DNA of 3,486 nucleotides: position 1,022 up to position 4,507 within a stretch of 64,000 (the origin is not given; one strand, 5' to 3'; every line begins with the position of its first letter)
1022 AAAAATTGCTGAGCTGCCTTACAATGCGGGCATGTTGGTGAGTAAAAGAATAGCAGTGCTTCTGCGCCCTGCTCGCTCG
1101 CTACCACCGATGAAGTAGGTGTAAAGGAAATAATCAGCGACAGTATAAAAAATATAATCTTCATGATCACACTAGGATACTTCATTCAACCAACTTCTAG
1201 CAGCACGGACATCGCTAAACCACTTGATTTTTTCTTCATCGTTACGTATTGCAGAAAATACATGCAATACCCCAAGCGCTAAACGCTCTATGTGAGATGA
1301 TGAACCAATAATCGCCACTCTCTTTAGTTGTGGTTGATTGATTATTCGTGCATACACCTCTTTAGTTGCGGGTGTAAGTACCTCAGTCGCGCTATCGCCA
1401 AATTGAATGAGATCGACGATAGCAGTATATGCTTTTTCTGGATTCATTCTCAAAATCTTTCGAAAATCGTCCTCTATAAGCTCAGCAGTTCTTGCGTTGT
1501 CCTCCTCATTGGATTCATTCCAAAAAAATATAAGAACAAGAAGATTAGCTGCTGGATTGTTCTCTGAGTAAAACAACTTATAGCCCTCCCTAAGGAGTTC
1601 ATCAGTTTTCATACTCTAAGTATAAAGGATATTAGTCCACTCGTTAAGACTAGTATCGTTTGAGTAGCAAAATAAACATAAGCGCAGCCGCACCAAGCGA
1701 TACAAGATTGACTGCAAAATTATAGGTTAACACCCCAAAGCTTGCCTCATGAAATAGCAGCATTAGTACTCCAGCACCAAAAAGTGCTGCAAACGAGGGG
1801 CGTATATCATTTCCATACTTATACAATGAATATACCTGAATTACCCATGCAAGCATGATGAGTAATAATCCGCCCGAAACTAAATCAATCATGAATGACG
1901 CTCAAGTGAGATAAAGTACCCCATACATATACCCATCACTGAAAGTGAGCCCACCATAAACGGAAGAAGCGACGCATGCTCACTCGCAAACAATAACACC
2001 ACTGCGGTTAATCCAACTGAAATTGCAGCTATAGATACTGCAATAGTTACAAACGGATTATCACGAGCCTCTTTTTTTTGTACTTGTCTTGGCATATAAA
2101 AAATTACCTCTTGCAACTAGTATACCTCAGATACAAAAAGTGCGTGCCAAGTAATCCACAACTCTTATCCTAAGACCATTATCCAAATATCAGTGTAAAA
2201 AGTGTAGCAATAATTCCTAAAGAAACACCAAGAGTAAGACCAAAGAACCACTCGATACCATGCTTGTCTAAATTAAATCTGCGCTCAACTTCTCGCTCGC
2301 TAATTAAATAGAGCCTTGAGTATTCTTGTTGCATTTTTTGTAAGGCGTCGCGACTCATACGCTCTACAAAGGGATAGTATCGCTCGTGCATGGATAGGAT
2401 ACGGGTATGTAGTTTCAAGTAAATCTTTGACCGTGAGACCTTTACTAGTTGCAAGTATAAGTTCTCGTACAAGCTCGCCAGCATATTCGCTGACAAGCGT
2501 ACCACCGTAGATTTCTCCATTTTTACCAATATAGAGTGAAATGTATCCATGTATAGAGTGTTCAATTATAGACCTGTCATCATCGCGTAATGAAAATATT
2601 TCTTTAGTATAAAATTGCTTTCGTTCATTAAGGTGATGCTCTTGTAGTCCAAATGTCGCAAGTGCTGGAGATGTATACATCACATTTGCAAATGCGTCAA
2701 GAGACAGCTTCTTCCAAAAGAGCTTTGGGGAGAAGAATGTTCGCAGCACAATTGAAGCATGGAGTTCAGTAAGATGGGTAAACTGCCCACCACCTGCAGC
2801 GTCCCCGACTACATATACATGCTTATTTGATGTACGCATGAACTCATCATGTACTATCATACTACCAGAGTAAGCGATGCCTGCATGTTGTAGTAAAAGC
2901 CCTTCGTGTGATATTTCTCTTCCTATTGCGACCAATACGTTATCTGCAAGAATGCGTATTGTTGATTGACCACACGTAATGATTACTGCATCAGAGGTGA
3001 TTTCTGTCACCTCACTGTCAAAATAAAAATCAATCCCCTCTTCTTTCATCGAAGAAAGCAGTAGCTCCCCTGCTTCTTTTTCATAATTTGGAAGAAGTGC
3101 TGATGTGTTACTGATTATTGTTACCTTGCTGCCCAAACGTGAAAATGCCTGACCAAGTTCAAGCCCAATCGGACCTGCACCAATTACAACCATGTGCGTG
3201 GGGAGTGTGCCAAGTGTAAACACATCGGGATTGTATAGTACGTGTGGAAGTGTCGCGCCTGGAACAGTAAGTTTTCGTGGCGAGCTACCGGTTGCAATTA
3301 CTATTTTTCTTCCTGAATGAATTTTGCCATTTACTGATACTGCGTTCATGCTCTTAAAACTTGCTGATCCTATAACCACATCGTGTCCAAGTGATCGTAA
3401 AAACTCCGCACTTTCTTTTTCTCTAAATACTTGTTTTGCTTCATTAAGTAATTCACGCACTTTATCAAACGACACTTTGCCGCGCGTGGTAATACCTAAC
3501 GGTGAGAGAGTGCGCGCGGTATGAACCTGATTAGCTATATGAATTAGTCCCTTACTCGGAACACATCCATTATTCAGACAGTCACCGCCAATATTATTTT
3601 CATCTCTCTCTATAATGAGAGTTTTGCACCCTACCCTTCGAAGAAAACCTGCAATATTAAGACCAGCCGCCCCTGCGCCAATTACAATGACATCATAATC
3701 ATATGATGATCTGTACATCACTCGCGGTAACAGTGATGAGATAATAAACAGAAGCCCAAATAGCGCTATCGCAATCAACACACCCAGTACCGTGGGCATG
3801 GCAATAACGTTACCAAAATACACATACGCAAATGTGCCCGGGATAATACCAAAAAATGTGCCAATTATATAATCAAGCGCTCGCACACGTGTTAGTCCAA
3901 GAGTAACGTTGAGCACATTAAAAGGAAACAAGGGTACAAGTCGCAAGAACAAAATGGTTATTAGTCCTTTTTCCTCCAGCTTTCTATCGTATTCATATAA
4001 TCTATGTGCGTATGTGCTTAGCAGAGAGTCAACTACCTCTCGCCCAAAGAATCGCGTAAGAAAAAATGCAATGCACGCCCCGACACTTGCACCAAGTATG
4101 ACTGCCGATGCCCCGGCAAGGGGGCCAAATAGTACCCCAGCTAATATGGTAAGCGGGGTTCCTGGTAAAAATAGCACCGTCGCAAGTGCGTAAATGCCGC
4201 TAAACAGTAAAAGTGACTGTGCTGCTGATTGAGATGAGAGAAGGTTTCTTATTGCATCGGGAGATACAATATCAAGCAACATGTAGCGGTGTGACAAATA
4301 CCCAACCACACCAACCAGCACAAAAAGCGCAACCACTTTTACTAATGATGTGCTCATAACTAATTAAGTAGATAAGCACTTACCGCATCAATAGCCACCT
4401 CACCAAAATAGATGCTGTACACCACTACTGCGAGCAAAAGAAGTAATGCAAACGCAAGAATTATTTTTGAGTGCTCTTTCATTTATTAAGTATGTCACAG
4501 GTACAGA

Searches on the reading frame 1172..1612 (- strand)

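Call 63: search_protein_families(library=pfam, proteins=[window:1172-1612:-], max_evalue=0.001)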
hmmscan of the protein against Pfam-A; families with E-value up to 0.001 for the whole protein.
window:1172-1612:- (146 aa): 1 family
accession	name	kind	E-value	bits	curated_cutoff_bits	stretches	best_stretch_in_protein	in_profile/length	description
PF11964.13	SpoIIAA-like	-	0.00014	23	25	1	41-142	17-105/106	SpoIIAA-like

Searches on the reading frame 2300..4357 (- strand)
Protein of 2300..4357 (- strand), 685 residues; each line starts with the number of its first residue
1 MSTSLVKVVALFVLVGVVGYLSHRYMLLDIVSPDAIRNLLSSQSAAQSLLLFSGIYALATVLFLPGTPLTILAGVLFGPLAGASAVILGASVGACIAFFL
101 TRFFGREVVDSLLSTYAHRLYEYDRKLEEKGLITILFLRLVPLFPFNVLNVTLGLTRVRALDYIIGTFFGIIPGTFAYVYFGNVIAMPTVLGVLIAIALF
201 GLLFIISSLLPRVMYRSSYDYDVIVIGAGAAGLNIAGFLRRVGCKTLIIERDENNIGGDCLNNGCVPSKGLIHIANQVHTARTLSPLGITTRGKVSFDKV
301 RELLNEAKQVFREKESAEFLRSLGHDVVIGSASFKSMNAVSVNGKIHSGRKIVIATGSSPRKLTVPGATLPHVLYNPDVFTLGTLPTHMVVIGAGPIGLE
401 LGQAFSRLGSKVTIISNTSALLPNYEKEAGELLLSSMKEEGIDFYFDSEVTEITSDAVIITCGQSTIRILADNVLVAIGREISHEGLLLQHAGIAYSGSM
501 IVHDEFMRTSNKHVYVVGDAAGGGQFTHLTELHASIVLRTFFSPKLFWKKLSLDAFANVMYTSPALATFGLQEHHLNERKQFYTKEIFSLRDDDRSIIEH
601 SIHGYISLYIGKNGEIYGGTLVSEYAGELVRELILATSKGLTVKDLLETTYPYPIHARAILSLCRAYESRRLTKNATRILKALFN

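Call 9: search_protein_families(library=pfam, proteins=[window:2300-4357:-], max_evalue=0.00001)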
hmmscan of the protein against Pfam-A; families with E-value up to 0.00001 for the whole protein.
window:2300-4357:- (685 aa): 11 families
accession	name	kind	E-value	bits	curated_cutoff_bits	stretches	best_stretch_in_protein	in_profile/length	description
PF07992.20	Pyr_redox_2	-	1.1e-59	202.6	26.1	1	221-527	1-284/291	Pyridine nucleotide-disulphide oxidoreductase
PF09335.16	VTT_dom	-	1.4e-28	100.3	33.9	1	64-183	1-122/123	VTT domain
PF00070.33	Pyr_redox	-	2.1e-26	92.7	22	1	388-457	1-70/82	Pyridine nucleotide-disulphide oxidoreductase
PF13738.12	Pyr_redox_3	-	1.1e-14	54.9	30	1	344-518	120-305/305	Pyridine nucleotide-disulphide oxidoreductase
PF02852.28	Pyr_redox_dim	-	1.4e-13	51.4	25.3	1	557-660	2-106/110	Pyridine nucleotide-disulphide oxidoreductase, dimerisation domain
PF01494.25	FAD_binding_3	-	1.1e-09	38.5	22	0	220-255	1-36/349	FAD binding domain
PF13450.12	NAD_binding_8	-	1.7e-07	31.9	21.9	0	225-262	1-37/68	NAD(P)-binding Rossmann-like domain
PF03486.20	HI0933_like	-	1.9e-07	31.2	50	0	222-253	2-33/244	HI0933-like protein Rossmann domain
PF01134.28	GIDA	-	9.1e-07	28.7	22.1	0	222-285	1-60/391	Glucose inhibited division protein A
PF01262.27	AlaDh_PNT_C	-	3.5e-06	27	23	0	383-432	25-74/214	Alanine dehydrogenase/PNT, C-terminal domain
PF02254.24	TrkA_N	-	8.3e-06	26.6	23.8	0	223-255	1-33/116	TrkA-N domain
